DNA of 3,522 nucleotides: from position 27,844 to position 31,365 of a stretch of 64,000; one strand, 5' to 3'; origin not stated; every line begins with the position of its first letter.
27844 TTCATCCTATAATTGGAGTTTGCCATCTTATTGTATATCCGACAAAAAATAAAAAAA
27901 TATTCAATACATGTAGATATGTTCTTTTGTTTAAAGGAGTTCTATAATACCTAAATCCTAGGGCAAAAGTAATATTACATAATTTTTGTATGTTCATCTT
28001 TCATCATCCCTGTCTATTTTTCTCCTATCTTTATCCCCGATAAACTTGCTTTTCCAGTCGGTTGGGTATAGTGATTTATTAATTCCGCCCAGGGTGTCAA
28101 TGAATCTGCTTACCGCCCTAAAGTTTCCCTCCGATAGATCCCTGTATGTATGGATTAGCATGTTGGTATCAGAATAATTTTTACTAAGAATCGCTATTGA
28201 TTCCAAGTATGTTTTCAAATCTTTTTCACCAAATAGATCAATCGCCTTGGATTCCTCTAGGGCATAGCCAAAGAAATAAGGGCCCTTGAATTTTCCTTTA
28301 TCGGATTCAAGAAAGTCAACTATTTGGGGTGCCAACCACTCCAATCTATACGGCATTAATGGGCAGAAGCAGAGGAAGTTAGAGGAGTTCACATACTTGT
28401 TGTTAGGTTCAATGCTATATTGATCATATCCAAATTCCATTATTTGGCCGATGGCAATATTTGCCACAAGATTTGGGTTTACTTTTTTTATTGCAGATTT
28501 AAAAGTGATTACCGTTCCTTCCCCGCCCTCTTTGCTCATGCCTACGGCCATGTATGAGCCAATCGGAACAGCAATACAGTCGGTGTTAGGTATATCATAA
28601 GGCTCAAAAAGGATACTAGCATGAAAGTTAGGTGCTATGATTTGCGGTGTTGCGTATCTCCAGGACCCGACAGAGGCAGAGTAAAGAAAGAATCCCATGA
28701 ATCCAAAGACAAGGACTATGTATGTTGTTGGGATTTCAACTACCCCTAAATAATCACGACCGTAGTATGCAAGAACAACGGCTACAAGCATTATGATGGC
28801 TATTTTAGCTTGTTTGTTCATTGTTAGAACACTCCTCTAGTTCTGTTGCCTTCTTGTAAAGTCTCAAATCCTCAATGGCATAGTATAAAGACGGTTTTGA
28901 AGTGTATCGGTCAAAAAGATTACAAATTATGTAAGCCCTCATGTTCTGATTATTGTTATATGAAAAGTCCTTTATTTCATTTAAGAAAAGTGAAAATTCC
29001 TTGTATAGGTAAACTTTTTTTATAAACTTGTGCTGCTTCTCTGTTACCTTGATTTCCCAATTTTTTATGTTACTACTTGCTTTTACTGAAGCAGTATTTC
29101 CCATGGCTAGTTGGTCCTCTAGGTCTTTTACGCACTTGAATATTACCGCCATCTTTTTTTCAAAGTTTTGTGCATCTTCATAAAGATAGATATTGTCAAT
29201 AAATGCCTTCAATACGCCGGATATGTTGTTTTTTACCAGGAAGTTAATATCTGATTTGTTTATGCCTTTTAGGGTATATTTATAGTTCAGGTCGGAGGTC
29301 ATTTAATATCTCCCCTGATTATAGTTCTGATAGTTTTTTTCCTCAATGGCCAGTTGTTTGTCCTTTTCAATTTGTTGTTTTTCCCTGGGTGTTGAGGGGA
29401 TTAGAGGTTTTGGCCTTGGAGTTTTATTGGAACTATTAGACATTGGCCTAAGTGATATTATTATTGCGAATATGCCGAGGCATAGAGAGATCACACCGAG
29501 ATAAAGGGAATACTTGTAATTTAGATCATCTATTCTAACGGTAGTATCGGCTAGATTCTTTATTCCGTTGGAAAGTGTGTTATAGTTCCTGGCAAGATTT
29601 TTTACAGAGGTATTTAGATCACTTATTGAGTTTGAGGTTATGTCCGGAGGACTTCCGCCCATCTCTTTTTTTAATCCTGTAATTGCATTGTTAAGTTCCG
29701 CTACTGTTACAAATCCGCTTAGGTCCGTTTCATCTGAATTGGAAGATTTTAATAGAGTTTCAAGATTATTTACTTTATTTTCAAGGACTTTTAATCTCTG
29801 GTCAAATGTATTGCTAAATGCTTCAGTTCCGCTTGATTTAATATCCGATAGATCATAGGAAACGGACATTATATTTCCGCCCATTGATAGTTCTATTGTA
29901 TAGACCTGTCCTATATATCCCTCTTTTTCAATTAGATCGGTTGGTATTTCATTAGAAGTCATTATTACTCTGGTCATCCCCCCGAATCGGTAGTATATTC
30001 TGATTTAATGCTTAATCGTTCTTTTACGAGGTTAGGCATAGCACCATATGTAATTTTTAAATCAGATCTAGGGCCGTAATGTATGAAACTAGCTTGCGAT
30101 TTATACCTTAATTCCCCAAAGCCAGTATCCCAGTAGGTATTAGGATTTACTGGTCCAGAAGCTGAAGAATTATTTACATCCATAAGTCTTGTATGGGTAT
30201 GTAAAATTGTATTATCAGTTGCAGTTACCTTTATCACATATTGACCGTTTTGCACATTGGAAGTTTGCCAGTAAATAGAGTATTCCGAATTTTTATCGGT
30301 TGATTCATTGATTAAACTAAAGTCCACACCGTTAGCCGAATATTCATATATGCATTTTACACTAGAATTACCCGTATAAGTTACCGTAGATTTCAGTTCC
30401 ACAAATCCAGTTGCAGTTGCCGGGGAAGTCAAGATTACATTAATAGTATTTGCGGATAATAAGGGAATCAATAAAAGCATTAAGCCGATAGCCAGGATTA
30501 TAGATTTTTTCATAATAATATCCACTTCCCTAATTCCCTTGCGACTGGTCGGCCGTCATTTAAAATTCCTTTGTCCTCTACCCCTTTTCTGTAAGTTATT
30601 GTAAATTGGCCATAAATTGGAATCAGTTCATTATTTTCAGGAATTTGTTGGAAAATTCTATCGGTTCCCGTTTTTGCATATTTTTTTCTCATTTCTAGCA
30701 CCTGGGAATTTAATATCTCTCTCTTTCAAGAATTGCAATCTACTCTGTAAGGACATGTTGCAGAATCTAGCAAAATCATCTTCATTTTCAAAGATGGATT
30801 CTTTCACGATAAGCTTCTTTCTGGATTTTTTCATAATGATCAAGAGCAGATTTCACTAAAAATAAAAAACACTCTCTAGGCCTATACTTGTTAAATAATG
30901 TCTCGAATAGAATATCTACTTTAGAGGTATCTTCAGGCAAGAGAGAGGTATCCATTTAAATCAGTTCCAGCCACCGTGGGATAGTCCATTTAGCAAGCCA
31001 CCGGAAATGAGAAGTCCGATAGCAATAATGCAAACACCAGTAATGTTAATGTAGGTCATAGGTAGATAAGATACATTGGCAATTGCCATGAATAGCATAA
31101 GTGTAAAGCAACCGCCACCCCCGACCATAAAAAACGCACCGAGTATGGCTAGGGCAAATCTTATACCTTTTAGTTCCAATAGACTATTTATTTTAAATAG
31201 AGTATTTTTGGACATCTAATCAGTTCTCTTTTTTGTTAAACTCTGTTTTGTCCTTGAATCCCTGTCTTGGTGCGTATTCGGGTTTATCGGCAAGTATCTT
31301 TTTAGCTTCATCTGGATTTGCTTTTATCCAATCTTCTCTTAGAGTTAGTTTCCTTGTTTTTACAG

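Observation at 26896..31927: Translationally coupled morphogenesis-like operon with an 84-aa two-helix hydrophobic protein and a Zot-like NTPase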

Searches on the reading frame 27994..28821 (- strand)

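Call 6: search_protein_families(library=pfam, max_evalue=1, proteins=[window:27994-28821:-])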
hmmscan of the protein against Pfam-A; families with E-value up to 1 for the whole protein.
window:27994-28821:- (275 aa): 1 family
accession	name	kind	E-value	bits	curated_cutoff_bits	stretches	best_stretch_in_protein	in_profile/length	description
PF22810.2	LPMO_AA14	-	0.21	11.2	27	1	75-120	104-149/377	Lytic polysaccharide monooxygenase AA14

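Call 7: search_protein_families(library=phrogs, max_evalue=1, proteins=[window:27994-28821:-])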
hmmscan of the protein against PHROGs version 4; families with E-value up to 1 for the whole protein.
window:27994-28821:- (275 aa): 1 family
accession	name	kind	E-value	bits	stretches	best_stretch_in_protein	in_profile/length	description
phrog_32492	-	unknown function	0.25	12.6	1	106-145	19-58/66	-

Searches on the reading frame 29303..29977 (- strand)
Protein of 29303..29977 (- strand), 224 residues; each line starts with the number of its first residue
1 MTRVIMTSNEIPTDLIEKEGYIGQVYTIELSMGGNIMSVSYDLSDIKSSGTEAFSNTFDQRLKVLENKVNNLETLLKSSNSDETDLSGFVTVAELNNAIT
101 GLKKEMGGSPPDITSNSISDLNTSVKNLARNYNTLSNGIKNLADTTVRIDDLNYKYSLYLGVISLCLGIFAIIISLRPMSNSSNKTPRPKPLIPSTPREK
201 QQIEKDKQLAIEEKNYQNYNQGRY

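Call 6: search_protein_families(library=pfam, max_evalue=1, proteins=[window:29303-29977:-])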
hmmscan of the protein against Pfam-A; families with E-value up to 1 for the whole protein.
window:29303-29977:- (224 aa): 6 families
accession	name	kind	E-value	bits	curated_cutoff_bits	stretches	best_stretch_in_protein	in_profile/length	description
PF04513.17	Baculo_PEP_C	-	0.0043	17.6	38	1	28-145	7-114/140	Baculovirus polyhedron envelope protein, PEP, C terminus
PF08656.15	DASH_Dad3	-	0.006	17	23.1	1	35-79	18-61/76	DASH complex subunit Dad3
PF25101.1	Spectrin_7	-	0.041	14.7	27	0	92-154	3-66/99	Animal spectrin repeats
PF17072.10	Spike_torovirin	-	0.058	11.8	35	1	48-153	835-936/1272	Torovirinae spike glycoprotein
PF21093.3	Nup188_N-subdom_III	-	0.074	12.4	24.3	1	117-183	243-309/413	Nucleoporin Nup188, N-terminal subdomain III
PF05377.16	FlaC_arch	-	0.16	12.9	27.8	0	116-142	7-33/55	Flagella accessory protein C (FlaC)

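Call 7: search_protein_families(library=phrogs, max_evalue=1, proteins=[window:29303-29977:-])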
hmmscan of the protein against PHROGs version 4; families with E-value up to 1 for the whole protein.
window:29303-29977:- (224 aa): 8 families
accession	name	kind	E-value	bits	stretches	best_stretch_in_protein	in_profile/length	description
phrog_3194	-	unknown function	0.01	16.7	1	51-78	29-56/57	-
phrog_3550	-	unknown function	0.022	16.1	1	56-106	5-48/79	-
phrog_7303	-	unknown function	0.043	14.9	0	117-157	16-53/80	-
phrog_12959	-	unknown function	0.043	14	1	37-106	32-97/274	-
phrog_20287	-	unknown function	0.049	15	1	94-147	10-59/136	-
phrog_21734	-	unknown function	0.054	14.7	1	65-139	19-96/156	-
phrog_32303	-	unknown function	0.1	13.8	1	61-164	11-112/130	-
phrog_28743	-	unknown function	0.21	13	1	48-77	22-51/103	-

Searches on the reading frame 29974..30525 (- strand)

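Call 6: search_protein_families(library=pfam, max_evalue=1, proteins=[window:29974-30525:-])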
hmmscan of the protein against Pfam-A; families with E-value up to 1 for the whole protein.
window:29974-30525:- (183 aa): 5 families
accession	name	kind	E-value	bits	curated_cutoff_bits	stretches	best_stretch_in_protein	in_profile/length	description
PF17957.7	Big_7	-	0.0017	19.4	24.1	1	32-100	5-70/70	Bacterial Ig domain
PF18962.6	Por_Secre_tail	-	0.0049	17.6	27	1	53-107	21-69/75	Secretion system C-terminal sorting domain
PF11797.14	WxLIP_HBD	-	0.0057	17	28.9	1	42-118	60-129/138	WxL Interacting Protein, host binding domain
PF05345.18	He_PIG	-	0.034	15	24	1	82-111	59-88/96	Putative Ig domain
PF22352.2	K319L-like_PKD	-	0.16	12.4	27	1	42-106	7-72/84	K319L-like, PKD domain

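Call 7: search_protein_families(library=phrogs, max_evalue=1, proteins=[window:29974-30525:-])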
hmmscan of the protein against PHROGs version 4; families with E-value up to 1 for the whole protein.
window:29974-30525:- (183 aa): 3 families
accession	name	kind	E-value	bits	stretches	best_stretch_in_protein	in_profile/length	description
phrog_32801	-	unknown function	0.079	14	1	5-105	1-104/136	-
phrog_2117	-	unknown function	0.11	12.8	1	69-136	20-84/248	-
phrog_28590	-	unknown function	0.29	12.6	1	70-122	17-63/107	-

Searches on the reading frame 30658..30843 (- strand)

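Call 6: search_protein_families(library=pfam, max_evalue=1, proteins=[window:30658-30843:-])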
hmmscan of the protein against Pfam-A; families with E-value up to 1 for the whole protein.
window:30658-30843:- (61 aa): 0 families

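Call 7: search_protein_families(library=phrogs, max_evalue=1, proteins=[window:30658-30843:-])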
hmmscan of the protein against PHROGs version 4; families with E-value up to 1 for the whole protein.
window:30658-30843:- (61 aa): 1 family
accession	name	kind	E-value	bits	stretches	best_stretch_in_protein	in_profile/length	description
phrog_26132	-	unknown function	0.17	13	1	12-51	66-105/111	-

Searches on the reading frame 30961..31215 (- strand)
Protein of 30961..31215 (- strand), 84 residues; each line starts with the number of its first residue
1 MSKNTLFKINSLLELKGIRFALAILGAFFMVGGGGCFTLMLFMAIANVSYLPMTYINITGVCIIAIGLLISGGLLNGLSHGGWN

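Call 6: search_protein_families(library=pfam, max_evalue=1, proteins=[window:30961-31215:-])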
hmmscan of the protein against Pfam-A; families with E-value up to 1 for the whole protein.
window:30961-31215:- (84 aa): 2 families
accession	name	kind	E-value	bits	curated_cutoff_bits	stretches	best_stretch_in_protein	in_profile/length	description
PF07332.16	Phage_holin_3_6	-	0.61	10.6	28.4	1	17-73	34-90/116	Putative Actinobacterial Holin-X, holin superfamily III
PF13903.11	Claudin_2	-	0.72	10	29.1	1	3-70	75-135/192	PMP-22/EMP/MP20/Claudin tight junction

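Call 7: search_protein_families(library=phrogs, max_evalue=1, proteins=[window:30961-31215:-])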
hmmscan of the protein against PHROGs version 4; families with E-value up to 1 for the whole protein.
window:30961-31215:- (84 aa): 0 families

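Call 16: find_homologous_proteins(query=window:30961-31215:-, max_evalue=0.1)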
Query window:30961-31215:- (84 aa): 1 proteins with E <= 0.1 among 8 candidates.
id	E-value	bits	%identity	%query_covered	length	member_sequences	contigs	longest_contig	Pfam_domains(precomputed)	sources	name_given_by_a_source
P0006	2.3e-45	170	100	100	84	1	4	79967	-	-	-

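Call 21: find_encoding_contigs(protein=P0006, flank=10000, max_places=6)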
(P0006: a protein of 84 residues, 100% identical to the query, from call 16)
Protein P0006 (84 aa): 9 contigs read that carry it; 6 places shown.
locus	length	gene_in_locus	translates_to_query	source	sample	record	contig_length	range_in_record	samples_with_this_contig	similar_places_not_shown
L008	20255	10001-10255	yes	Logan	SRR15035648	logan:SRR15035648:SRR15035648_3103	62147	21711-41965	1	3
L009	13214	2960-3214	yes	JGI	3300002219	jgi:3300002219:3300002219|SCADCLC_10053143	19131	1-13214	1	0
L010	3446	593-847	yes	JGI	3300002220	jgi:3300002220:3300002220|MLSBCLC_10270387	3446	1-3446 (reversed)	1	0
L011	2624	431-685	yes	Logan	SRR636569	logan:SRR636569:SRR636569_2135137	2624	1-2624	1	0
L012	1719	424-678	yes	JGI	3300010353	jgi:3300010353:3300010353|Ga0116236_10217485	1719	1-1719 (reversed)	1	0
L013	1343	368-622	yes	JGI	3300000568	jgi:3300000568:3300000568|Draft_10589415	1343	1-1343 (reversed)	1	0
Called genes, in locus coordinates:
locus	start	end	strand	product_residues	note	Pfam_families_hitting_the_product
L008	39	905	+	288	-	-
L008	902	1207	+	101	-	PF01910:Thiamine_BP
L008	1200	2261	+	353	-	PF04123:DUF373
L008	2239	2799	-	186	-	PF01895:PhoU, PF02080:TrkA_C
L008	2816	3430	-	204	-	PF01895:PhoU, PF02080:TrkA_C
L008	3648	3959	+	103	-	-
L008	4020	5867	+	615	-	PF25227:DUF7845 (faint)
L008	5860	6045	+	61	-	-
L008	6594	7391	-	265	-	PF00589:Phage_integrase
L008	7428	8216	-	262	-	-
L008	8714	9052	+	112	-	-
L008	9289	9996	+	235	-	-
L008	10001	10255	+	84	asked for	-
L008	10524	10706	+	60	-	-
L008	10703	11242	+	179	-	-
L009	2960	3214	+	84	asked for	-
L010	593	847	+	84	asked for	-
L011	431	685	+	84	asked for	-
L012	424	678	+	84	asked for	-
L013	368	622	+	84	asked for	-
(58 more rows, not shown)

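Call 26: search_dna_similar(query=window:30961-31215:-, collection=phages, mode=protein, max_evalue=10, max_rows=30)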
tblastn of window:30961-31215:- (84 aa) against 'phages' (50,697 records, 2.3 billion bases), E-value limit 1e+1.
No match.

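Call 63: search_protein_representatives(protein=window:30961-31215:-)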
Query: 84 residues. Proteins with E-value up to 0.001 (for the whole library): 2; up to 1e-10: 1; up to 1e-30: 1. The best 2 are listed.
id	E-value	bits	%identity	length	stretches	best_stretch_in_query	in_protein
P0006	7.4e-46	169.8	100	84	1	1-84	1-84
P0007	3.2e-05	40.2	61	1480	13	57-76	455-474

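Call 107: predict_structure(protein=window:30961-31215:-)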
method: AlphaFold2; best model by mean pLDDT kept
length: 84 residues; sequences in the alignment: 1
mean_pLDDT: 65.1   pTM: 0.35
mean pLDDT of the five models: 65.1, 62.9, 61.3, 61.2, 55.7
residues with pLDDT >= 90: 0; 70-90: 19; 50-70: 64; < 50: 1
segments of 3 or more residues with pLDDT < 50: none
pLDDT, mean of each block of 10 residues (from residue 1): 75 73 64 58 60 62 67 66 53
secondary structure, 60 per line:
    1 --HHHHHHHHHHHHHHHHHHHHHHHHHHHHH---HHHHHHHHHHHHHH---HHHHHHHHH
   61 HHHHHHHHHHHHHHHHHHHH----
elements in order: H3-31 H35-48 H52-80

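Call 110: fold_search(model_id=the predicted structure, library=viral)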
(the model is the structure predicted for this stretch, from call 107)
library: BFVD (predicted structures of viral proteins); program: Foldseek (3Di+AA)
matches with E <= 10: 43; with E <= 0.001: 0
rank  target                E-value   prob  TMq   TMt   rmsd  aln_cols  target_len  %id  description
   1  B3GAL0                3.7e+00  0.12  0.39  0.41   6.5        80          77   25  AMDV2_11 [uncultured virus]
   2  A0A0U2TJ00            4.2e+00  0.16  0.37  0.46   6.3        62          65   21  Uncharacterized protein [Pseudomonas phage SM1]
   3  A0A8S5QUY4            4.2e+00  0.11  0.36  0.40  11.6        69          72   12  Uncharacterized protein [Siphoviridae sp. ct2hZ16]
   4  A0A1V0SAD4            4.2e+00  0.10  0.31  0.29   9.7        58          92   26  Uncharacterized protein [Catovirus CTV1]
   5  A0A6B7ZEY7            4.2e+00  0.09  0.31  0.34  11.6        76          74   17  Uncharacterized protein [Klebsiella phage N1M2]
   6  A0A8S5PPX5            4.4e+00  0.14  0.45  0.45   5.7        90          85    9  Uncharacterized protein [Siphoviridae sp. ctDiR9]
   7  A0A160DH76            4.4e+00  0.11  0.38  0.38  15.3        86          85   19  Uncharacterized protein [Gordonia phage Kampe]
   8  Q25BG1                4.7e+00  0.09  0.32  0.38  13.8        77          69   18  Putative transmembrane protein ORF34 [His1 virus (isolate Australia/Victoria)]
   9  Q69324                5.0e+00  0.07  0.30  0.15  15.7        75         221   16  Homolog of pp38 [Gallid alphaherpesvirus 2]
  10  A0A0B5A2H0            5.4e+00  0.11  0.36  0.45   8.1        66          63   14  Uncharacterized protein [Yersinia phage vB_YenM_TG1]
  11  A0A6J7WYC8            5.4e+00  0.10  0.32  0.42   8.2        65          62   14  Uncharacterized protein [uncultured Caudovirales phage]
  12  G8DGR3                5.4e+00  0.08  0.35  0.27  17.5        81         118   16  (no name in the UniProt tables at hand)
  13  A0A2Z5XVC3            5.4e+00  0.05  0.28  0.26  18.6       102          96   11  Uncharacterized protein [Mycobacterium phage PP]
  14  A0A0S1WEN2            5.7e+00  0.11  0.38  0.45   5.8        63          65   19  (no name in the UniProt tables at hand)
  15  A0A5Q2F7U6            5.7e+00  0.09  0.36  0.34  16.3        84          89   17  Uncharacterized protein [Gordonia phage Sixama]
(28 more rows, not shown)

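Call 111: fold_search(model_id=the predicted structure, library=pdb)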
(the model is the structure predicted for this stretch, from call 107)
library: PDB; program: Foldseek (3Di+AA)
matches with E <= 10: 10; with E <= 0.001: 0
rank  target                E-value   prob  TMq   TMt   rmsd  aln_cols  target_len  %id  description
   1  7q21_K                5.4e+00  0.10  0.34  0.43   9.2        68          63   20  III2-IV2 respiratory supercomplex from Corynebacterium glutamicum (released 2022-02-02)
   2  9itt_I                5.7e+00  0.07  0.26  0.31  10.7        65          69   18  Chloroflexus aurantiacus ADP-bound ATP synthase, state 2 (released 2025-03-19)
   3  9asc_A                5.7e+00  0.04  0.23  0.09  15.0        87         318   16  Cryo-EM Structure of the Glycosyltransferase ArnC from Salmonella enterica in the UDP-bound State Determined on Talos  (released 2025-02-05)
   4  9ifm_Z                6.9e+00  0.08  0.32  0.42   9.5        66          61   17  STRUCTURE OF UNSTACKED C2S2-TYPE PSII-LHCII SUPERCOMPLEX FROM PISUM SATIVUM (released 2026-01-28)
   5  6h2f_D                7.8e+00  0.09  0.42  0.13  20.0        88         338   15  Structure of the pre-pore AhlB of the tripartite alpha-pore forming toxin, AHL, from Aeromonas hydrophila. (released 2019-07-10)
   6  6sx5                  7.8e+00  0.08  0.36  0.13  13.1        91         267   10  Full length Mutant Open-form Sodium Channel NavMs (released 2021-02-03)
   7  9itt_H                7.8e+00  0.05  0.25  0.30  10.6        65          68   18  Chloroflexus aurantiacus ADP-bound ATP synthase, state 2 (released 2025-03-19)
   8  4mt8_B                1.0e+01  0.06  0.34  0.31  15.7        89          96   17  Structure of the ERS1 dimerization and histidine phosphotransfer domain from Arabidopsis thaliana (released 2014-10-01)
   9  9bhe_B                1.0e+01  0.02  0.24  0.10  14.6        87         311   16  Salmonella undecaprenyl-phosphate 4-deoxy-4-formamido-L-arabinose transferase (ArnC) bound to UDP (released 2025-02-12)
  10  9bhe_A                1.0e+01  0.02  0.23  0.09  10.0        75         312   16  Salmonella undecaprenyl-phosphate 4-deoxy-4-formamido-L-arabinose transferase (ArnC) bound to UDP (released 2025-02-12)
